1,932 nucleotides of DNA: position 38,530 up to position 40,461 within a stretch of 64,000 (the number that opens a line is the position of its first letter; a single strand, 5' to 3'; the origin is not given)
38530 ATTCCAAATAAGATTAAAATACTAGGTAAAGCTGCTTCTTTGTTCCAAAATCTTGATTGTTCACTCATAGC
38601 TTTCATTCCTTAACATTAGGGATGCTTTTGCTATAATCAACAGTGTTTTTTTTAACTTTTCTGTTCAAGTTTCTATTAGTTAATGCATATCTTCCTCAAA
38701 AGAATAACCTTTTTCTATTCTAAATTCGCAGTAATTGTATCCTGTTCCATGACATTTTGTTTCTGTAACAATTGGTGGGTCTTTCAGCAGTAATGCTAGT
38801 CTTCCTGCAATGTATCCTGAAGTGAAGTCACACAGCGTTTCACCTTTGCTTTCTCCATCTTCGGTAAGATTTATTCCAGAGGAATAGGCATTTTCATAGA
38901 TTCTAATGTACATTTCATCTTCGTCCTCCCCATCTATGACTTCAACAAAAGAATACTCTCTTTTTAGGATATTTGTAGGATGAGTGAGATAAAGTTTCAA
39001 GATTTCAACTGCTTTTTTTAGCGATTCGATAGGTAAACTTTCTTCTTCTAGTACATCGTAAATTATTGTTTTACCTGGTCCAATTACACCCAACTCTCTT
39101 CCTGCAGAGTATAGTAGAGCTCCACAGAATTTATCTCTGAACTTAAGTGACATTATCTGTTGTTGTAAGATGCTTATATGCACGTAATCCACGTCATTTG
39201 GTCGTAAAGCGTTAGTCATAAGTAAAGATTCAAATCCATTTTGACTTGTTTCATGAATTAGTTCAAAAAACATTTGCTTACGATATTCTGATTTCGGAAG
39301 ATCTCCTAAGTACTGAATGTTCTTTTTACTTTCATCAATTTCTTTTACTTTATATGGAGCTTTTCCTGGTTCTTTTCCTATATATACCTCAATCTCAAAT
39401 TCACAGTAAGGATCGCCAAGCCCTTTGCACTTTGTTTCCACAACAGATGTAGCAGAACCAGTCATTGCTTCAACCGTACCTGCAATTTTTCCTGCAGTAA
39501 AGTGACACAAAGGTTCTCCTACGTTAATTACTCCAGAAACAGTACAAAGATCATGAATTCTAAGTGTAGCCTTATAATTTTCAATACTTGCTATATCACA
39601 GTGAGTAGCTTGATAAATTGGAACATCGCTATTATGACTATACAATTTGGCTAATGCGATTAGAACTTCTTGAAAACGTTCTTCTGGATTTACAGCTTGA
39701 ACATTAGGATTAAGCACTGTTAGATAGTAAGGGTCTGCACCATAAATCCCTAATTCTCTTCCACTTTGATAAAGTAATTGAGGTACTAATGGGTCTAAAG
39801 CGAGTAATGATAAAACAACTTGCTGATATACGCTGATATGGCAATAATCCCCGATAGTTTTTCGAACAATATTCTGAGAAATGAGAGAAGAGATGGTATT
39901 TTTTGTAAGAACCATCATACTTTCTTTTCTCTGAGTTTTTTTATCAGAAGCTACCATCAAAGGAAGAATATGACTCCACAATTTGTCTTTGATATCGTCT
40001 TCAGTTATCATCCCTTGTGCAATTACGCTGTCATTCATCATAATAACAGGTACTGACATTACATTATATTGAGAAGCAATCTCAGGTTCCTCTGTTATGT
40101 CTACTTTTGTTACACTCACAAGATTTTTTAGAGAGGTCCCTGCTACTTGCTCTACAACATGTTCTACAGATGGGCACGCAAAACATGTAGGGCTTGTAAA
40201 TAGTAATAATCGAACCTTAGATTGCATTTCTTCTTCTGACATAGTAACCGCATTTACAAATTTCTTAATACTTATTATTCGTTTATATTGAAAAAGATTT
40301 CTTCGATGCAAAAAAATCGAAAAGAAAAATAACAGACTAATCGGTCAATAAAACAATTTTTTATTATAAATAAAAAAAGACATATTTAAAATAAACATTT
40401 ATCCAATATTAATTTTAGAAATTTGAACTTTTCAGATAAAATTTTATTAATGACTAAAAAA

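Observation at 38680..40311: Thioredoxin-like domain fused to two V4R (Bet3/TRAPP-like) domains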

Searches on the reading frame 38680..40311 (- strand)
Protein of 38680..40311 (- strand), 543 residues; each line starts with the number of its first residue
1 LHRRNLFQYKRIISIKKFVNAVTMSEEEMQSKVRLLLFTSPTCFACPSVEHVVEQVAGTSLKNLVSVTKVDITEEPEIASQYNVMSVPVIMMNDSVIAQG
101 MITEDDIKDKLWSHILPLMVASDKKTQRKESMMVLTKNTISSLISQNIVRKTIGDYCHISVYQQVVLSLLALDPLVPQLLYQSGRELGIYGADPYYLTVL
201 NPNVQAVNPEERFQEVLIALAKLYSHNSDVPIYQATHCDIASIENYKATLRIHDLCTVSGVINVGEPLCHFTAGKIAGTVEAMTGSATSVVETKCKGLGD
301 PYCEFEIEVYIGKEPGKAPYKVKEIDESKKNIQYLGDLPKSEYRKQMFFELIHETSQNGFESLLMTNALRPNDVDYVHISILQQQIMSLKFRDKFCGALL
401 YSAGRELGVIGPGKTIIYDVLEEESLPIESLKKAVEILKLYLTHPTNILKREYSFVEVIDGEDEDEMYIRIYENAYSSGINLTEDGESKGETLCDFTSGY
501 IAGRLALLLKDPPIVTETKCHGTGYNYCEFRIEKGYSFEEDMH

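Call 3: search_protein_families(library=pfam, proteins=[window:38680-40311:-], max_evalue=1)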
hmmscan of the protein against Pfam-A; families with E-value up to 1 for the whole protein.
window:38680-40311:- (543 aa): 7 families
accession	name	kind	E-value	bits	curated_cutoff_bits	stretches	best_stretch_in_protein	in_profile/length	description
PF02830.23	V4R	-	2.7e-27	95.1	31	2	250-308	3-61/62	V4R domain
PF13192.12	Thioredoxin_3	-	9.8e-11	42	24.8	1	40-109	7-73/76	Thioredoxin domain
PF00085.26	Thioredoxin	-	2.2e-08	34.5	23.5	1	30-110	17-96/103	Thioredoxin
PF05768.20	Glrx-like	-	7.3e-08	33.1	26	1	34-111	1-76/77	Glutaredoxin-like domain (DUF836)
PF13728.12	TraF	-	0.0045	17.3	23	1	30-111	128-223/224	F plasmid transfer operon protein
PF13098.12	Thioredoxin_2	-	0.0058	17.4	27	1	32-110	6-103/104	Thioredoxin-like domain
PF00462.30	Glutaredoxin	-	0.016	15.8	22.9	1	36-97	2-60/60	Glutaredoxin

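Call 4: search_protein_families(library=ncbifam, proteins=[window:38680-40311:-], max_evalue=1)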
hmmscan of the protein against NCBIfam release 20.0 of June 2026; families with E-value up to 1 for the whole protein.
window:38680-40311:- (543 aa): 15 families
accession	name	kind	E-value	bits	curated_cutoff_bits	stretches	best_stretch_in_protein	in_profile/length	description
NF053755.1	MsvR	equivalog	3e-15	56.6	220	2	239-307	168-236/236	transcriptional factor MsvR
TIGR00411.1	redox_disulf_1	equivalog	7.2e-15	54.8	92.75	1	33-108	1-75/82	MJ0307 family thioredoxin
TIGR02187.2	PDO_seleno_TRX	equivalog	7e-12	45.1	185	1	27-110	124-205/209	protein disulfide oxidoreductase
TIGR01068.1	thioredoxin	equivalog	1e-07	32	96.8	1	32-93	15-75/101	thioredoxin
TIGR03143.1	AhpF_homolog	hypoth_equivalog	2.4e-07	29.8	687.65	1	27-101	472-544/555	putative alkyl hydroperoxide reductase F subunit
TIGR03140.1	AhpF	equivalog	3.5e-06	25.8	502.9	1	26-129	112-212/515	alkyl hydroperoxide reductase subunit F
NF008229.0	PRK10996.1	equivalog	1.2e-05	25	125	1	35-93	56-113/141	thioredoxin TrxC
TIGR00412.2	redox_disulf_2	subfamily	1.8e-05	25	62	1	41-108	7-71/75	MTH895/ArsE family thioredoxin-like protein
TIGR01126.1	pdi_dom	equivalog_domain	1.8e-05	24.9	107.2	1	24-94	6-79/105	protein disulfide-isomerase domain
NF047697.1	ThioredTrxAClost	equivalog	0.0014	18.8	140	1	30-107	16-92/105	thioredoxin TrxA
TIGR02019.1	BchJ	equivalog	0.0069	16.2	74.3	1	250-307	132-188/188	bacteriochlorophyll 4-vinyl reductase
TIGR02196.1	GlrX_YruB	hypoth_equivalog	0.0094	16.4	88.55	1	37-97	4-61/74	glutaredoxin-like protein, YruB-family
NF006800.0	PRK09303.1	equivalog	0.029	13.3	342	1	24-91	6-73/383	histidine kinase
TIGR01130.1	ER_PDI_fam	subfamily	0.084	12.4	344.25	1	32-91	19-80/476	protein disulfide-isomerase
TIGR02661.1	MauD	equivalog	0.09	12.2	188.6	1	20-68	63-111/189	methylamine dehydrogenase accessory protein MauD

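Call 7: search_solved_structures(query=window:38680-40242:-, max_evalue=1, show_alignments=3)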
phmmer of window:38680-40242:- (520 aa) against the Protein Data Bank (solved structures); distinct sequences matched with E-value up to 1: 144 (the best 60 are shown).
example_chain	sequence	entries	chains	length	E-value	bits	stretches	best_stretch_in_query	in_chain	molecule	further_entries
1fo5_A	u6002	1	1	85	2.1e-11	46.6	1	8-84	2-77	THIOREDOXIN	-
1j08_A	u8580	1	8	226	1.2e-07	34.1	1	6-86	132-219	glutaredoxin-like protein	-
1a8l_A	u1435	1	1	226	2.8e-07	32.9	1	7-81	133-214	PROTEIN DISULFIDE OXIDOREDUCTASE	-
1nho_A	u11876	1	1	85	9.4e-07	31.2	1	10-83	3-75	Probable Thioredoxin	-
4ba7_A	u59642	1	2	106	3.5e-06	29.3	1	4-88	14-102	LBCA THIOREDOXIN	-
8xyw_A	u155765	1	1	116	1.1e-05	27.8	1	9-83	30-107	De novo designed Trx-3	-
2yj7_A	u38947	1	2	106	1.2e-05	27.6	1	8-75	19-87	LPBCA THIOREDOXIN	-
4ulx_A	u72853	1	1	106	1.2e-05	27.6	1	8-76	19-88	LPBCA-L89K THIOREDOXIN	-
1dby_A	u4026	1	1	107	1.7e-05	27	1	7-69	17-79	CHLOROPLAST THIOREDOXIN M CH2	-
6ckp_A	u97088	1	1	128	1.9e-05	26.9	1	12-79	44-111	Thioredoxin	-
2o87_A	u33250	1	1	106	2.3e-05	26.7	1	5-69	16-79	Thioredoxin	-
3die_A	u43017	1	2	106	2.3e-05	26.6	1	5-69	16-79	Thioredoxin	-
2o85_A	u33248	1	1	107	3.2e-05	26.2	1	5-69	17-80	Thioredoxin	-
2o7k_A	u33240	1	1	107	4.4e-05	25.7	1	5-69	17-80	Thioredoxin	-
3ziv_A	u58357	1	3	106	7.2e-05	25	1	8-76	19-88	AECA THIOREDOXIN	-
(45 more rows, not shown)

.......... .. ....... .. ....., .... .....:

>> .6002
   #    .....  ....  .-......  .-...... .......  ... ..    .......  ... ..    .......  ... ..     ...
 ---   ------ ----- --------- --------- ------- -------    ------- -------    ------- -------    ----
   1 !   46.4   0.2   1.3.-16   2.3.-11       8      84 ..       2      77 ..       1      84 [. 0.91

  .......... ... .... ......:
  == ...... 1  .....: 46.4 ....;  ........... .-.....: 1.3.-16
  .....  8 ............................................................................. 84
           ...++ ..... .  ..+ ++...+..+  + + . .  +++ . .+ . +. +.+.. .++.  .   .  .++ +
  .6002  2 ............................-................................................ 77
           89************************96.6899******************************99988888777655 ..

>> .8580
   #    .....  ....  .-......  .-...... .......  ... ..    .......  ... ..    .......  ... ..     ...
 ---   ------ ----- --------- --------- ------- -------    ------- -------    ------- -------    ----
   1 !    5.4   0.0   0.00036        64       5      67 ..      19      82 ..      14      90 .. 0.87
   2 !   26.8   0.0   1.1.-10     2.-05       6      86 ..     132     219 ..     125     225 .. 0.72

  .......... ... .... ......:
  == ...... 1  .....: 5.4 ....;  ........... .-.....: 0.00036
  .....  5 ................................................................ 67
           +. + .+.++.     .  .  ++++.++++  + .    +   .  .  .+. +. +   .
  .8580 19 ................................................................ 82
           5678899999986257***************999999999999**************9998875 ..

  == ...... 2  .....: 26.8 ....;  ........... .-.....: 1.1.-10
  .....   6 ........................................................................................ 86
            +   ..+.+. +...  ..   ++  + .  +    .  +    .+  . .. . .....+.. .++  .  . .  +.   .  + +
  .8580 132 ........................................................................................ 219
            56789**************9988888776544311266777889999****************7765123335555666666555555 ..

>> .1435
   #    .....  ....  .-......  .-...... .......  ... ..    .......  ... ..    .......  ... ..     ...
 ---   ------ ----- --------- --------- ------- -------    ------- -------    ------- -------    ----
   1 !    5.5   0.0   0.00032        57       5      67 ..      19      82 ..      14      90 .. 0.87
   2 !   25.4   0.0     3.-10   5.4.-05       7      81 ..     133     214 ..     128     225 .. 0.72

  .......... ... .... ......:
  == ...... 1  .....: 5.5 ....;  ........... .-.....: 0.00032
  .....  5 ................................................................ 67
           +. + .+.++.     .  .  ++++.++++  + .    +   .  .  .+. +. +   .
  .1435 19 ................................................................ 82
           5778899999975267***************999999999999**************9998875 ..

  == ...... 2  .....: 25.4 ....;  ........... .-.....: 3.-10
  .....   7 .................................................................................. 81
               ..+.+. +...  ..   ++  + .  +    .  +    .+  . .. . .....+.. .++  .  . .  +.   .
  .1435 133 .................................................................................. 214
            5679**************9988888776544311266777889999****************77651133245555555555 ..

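Call 8: find_homologous_proteins(query=window:38680-40242:-, max_evalue=0.001)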
Query window:38680-40242:- (520 aa): 53 proteins with E <= 0.001 among 8000 candidates.
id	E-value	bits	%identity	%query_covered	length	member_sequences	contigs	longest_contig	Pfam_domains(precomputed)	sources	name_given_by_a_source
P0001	0.0e+0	1164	99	100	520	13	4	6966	PF13192.13,PF02830.24,PF00085.27,PF05768.21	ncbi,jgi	ncbi:MAG: V4R domain-containing protein [Candidatus Heimdallarchaeaceae archaeon]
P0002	4.9e-287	971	80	100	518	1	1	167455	PF13192.13,PF02830.24,PF00085.27,PF05768.21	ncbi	-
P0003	1.9e-258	876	73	100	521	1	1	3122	PF13192.13,PF02830.24,PF00085.27,PF05768.21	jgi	-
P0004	5.9e-257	871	72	99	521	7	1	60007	PF13192.13,PF02830.24,PF00085.27,PF05768.21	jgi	jgi:predicted hydrocarbon binding protein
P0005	3.6e-254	862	72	98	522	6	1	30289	PF13192.13,PF02830.24,PF00085.27,PF05768.21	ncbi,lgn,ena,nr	ncbi:MAG: thioredoxin family protein [Candidatus Heimdallarchaeota archaeon]|nr:thioredoxin family p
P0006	1.0e-251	854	72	98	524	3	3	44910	PF13192.13,PF02830.24,PF00085.27,PF05768.21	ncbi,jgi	ncbi:MAG: V4R domain-containing protein [Candidatus Heimdallarchaeaceae archaeon]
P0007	1.4e-251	854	71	99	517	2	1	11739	PF13192.13,PF02830.24,PF00085.27,PF05768.21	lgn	-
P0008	1.9e-249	847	69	99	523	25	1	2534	PF13192.13,PF02830.24,PF00085.27,PF05768.21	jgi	-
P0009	8.8e-248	841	70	100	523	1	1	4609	PF13192.13,PF02830.24,PF00085.27,PF05768.21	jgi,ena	-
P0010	1.5e-247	840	69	100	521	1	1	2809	PF13192.13,PF02830.24,PF00085.27,PF05768.21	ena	-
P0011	2.2e-247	840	70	100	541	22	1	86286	PF13192.13,PF02830.24,PF00085.27,PF05768.21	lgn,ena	-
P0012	5.9e-247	838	70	98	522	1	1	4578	PF13192.13,PF02830.24,PF00085.27,PF05768.21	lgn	-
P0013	7.5e-246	835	69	100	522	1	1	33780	PF13192.13,PF02830.24,PF00085.27,PF05768.21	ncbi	-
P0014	1.1e-245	834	69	100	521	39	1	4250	PF13192.13,PF02830.24,PF00085.27,PF05768.21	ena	-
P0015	1.5e-245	834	70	100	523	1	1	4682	PF13192.13,PF02830.24,PF00085.27,PF05768.21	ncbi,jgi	ncbi:MAG: V4R domain-containing protein [Candidatus Heimdallarchaeaceae archaeon]|jgi:predicted hydr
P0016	1.5e-245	834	70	99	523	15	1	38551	PF13192.13,PF02830.24,PF05768.21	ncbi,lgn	-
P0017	9.6e-245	831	70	98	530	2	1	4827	PF13192.13,PF02830.24,PF00085.27,PF05768.21,PF14196.12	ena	-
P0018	4.5e-244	829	68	99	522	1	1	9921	PF13192.13,PF02830.24,PF00085.27,PF05768.21,PF14196.12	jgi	jgi:predicted hydrocarbon binding protein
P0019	4.8e-244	829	70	98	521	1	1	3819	PF13192.13,PF02830.24,PF00085.27,PF05768.21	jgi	jgi:predicted hydrocarbon binding protein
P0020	1.3e-243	827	67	99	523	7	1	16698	PF13192.13,PF02830.24,PF00085.27,PF05768.21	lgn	-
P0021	2.6e-241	820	68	100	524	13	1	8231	PF13192.13,PF02830.24,PF00085.27,PF05768.21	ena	-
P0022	2.8e-241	820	67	100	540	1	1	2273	PF13192.13,PF02830.24,PF00085.27,PF05768.21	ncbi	-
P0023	5.2e-229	779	83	78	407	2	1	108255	PF13192.13,PF02830.24,PF00085.27,PF05768.21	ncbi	ncbi:MAG: V4R domain-containing protein, partial [Candidatus Heimdallarchaeaceae archaeon]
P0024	2.6e-216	737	63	100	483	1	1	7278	PF13192.13,PF02830.24,PF00085.27,PF05768.21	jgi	jgi:predicted hydrocarbon binding protein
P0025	1.8e-118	415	40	98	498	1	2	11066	PF13192.13,PF02830.24,PF00085.27,PF05768.21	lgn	-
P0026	8.1e-115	403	41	96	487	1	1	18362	PF13192.13,PF02830.24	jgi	jgi:predicted hydrocarbon binding protein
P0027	8.2e-113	396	41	96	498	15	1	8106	PF13192.13,PF02830.24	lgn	-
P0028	3.3e-112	394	40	96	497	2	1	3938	PF13192.13,PF02830.24,PF00085.27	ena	-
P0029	1.8e-111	392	40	96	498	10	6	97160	PF13192.13,PF02830.24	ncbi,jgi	ncbi:MAG: V4R domain-containing protein [Candidatus Heimdallarchaeota archaeon]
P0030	4.5e-111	390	39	98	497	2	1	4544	PF13192.13,PF02830.24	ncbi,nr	ncbi:hypothetical protein EU523_01480 [Candidatus Heimdallarchaeota archaeon]|nr:MAG: hypothetical p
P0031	5.1e-110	387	41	96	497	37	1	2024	PF13192.13,PF02830.24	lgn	-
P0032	2.0e-109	385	40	96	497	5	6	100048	PF13192.13,PF02830.24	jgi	-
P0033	1.3e-107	379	39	96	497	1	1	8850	PF13192.13,PF02830.24,PF14196.12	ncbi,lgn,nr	ncbi:MAG: V4R domain-containing protein [Asgard group archaeon]|nr:V4R domain-containing protein [As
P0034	1.7e-104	369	39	97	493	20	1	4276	PF02830.24,PF00085.27,PF05768.21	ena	-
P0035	4.9e-104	367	38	96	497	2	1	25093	PF13192.13,PF02830.24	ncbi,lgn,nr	ncbi:MAG: hypothetical protein FK734_07295 [Asgard group archaeon]|nr:hypothetical protein [Asgard g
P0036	4.0e-102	361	36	96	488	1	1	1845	PF13192.13,PF02830.24,PF00085.27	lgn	-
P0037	5.3e-101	357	39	98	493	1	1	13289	PF02830.24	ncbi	ncbi:MAG: V4R domain-containing protein [Promethearchaeota archaeon]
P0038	1.4e-98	349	37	96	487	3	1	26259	PF13192.13,PF02830.24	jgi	-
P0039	3.3e-98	348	36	97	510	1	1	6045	PF13192.13,PF02830.24,PF00085.27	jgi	-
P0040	6.3e-98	347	35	96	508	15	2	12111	PF02830.24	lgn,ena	-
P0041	1.2e-97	346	35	96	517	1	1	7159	PF13192.13,PF02830.24,PF00085.27,PF05768.21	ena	-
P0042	7.7e-97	343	39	93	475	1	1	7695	PF13192.13,PF02830.24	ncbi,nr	ncbi:MAG: hypothetical protein GF308_14845, partial [Candidatus Heimdallarchaeota archaeon]|nr:hypot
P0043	7.8e-93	330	36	98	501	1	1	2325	PF13192.13,PF02830.24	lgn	-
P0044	8.9e-92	327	41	85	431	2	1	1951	PF02830.24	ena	-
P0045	2.6e-90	322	37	98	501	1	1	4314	PF13192.13,PF02830.24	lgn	-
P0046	1.1e-84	303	35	95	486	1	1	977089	PF13192.13,PF02830.24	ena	-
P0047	3.2e-82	295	37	93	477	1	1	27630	PF00462.31,PF13192.13,PF02830.24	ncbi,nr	ncbi:MAG: hypothetical protein GF308_14045, partial [Candidatus Heimdallarchaeota archaeon]|nr:hypot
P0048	1.3e-74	270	31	98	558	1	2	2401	PF13192.13,PF02830.24,PF00085.27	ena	-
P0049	1.3e-73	267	30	97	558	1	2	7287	PF13192.13,PF02830.24,PF00085.27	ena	-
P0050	1.2e-6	46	27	54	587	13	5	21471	PF06745.20,PF02830.24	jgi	jgi:predicted hydrocarbon binding protein/KaiC/GvpD/RAD55 family RecA-like ATPase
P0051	1.7e-5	42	22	76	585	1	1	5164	PF06745.20,PF02830.24,PF24336.2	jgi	-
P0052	1.8e-5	42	22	76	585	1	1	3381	PF06745.20,PF02830.24,PF24336.2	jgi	-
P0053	2.6e-5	41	24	54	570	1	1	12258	PF06745.20,PF02830.24,PF24336.2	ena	-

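Call 12: find_encoding_contigs(protein=P0002, flank=6000, max_places=2)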
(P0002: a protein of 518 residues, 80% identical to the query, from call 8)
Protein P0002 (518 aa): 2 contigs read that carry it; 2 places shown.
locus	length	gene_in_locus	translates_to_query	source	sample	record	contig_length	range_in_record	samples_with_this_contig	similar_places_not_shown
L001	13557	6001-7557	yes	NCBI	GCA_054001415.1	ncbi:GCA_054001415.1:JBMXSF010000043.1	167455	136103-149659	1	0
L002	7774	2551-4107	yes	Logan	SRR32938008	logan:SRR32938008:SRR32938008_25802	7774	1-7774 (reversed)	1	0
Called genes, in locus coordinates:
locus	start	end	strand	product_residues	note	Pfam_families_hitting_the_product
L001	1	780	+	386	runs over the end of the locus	PF01571:GCV_T, PF08669:GCV_T_C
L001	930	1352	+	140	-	PF01597:GCV_H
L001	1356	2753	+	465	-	PF02347:GDC-P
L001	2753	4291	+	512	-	PF02347:GDC-P (weak), PF00266:Aminotran_5, PF21478:GcvP2_C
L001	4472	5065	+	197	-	PF03357:Snf7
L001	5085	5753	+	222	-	PF03357:Snf7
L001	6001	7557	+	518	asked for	PF00085:Thioredoxin (weak), PF05768:Glrx-like (weak), PF13192:Thioredoxin_3, PF02830:V4R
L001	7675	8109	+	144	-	PF01951:Archease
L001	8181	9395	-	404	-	PF00155:Aminotran_1_2, PF00266:Aminotran_5 (weak), PF01041:DegT_DnrJ_EryC1 (faint), PF01053:Cys_Met_Meta_PP (weak), PF01212:Beta_elim_lyase (faint)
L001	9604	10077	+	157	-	-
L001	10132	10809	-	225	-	PF00149:Metallophos (weak), PF14582:Metallophos_3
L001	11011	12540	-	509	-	PF00221:Lyase_aromatic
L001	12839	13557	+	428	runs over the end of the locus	PF01979:Amidohydro_1, PF07969:Amidohydro_3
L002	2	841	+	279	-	?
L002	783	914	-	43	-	-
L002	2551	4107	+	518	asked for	PF00085:Thioredoxin (weak), PF05768:Glrx-like (weak), PF13192:Thioredoxin_3, PF02830:V4R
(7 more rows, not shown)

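Call 13: find_encoding_contigs(protein=P0029, flank=6000, max_places=2)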
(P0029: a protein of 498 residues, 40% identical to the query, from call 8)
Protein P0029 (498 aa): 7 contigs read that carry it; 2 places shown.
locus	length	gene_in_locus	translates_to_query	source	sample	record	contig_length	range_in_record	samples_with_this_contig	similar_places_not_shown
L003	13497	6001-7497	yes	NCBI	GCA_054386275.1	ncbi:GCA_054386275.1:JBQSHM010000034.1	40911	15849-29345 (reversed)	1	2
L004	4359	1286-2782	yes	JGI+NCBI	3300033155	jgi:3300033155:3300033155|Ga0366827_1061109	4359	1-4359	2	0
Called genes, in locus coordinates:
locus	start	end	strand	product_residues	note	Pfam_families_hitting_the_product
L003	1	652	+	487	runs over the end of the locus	PF01523:PmbA_TldD_1st (weak), PF19289:PmbA_TldD_3rd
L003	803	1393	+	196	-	PF27231:MJ1567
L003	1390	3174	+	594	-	PF27230:MJ1566_N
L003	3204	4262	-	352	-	PF00752:XPG_N, PF00867:XPG_I, PF01367:5_3_exonuc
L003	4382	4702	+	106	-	-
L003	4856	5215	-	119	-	-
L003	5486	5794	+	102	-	-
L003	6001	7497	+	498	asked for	PF13192:Thioredoxin_3 (weak), PF02830:V4R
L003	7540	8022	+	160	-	PF08534:Redoxin, PF00578:AhpC-TSA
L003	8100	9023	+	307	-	PF01066:CDP-OH_P_transf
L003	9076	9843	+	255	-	PF06745:ATPase, PF23442:DUF7125 (weak)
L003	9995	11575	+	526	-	PF03215:Rad17 (weak), PF00004:AAA, PF21960:RCF1-5-like_lid (weak)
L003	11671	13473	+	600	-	PF00270:DEAD (faint), PF04851:ResIII (faint), PF06733:DEAD_2, PF13307:Helicase_C_2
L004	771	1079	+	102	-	-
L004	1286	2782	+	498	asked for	PF13192:Thioredoxin_3 (weak), PF02830:V4R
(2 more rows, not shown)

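Call 14: find_encoding_contigs(protein=P0046, flank=6000, max_places=1)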
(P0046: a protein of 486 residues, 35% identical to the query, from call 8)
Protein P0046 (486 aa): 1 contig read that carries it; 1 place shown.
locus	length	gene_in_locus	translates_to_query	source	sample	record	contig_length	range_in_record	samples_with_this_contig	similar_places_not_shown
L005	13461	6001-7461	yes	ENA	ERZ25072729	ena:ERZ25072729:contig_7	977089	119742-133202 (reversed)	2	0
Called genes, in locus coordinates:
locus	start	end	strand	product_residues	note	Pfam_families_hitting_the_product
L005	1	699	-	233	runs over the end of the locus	PF00177:Ribosomal_S7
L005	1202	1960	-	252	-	PF06745:ATPase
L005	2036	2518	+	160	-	-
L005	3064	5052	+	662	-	PF17391:Urocanase_N, PF01175:Urocanase, PF17392:Urocanase_C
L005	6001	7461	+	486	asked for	PF13192:Thioredoxin_3 (weak), PF02830:V4R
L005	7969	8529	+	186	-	PF00025:Arf, PF00071:Ras, PF04670:Gtr1_RagA (weak), PF08477:Roc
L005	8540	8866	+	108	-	-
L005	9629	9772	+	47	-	-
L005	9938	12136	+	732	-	-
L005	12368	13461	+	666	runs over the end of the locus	-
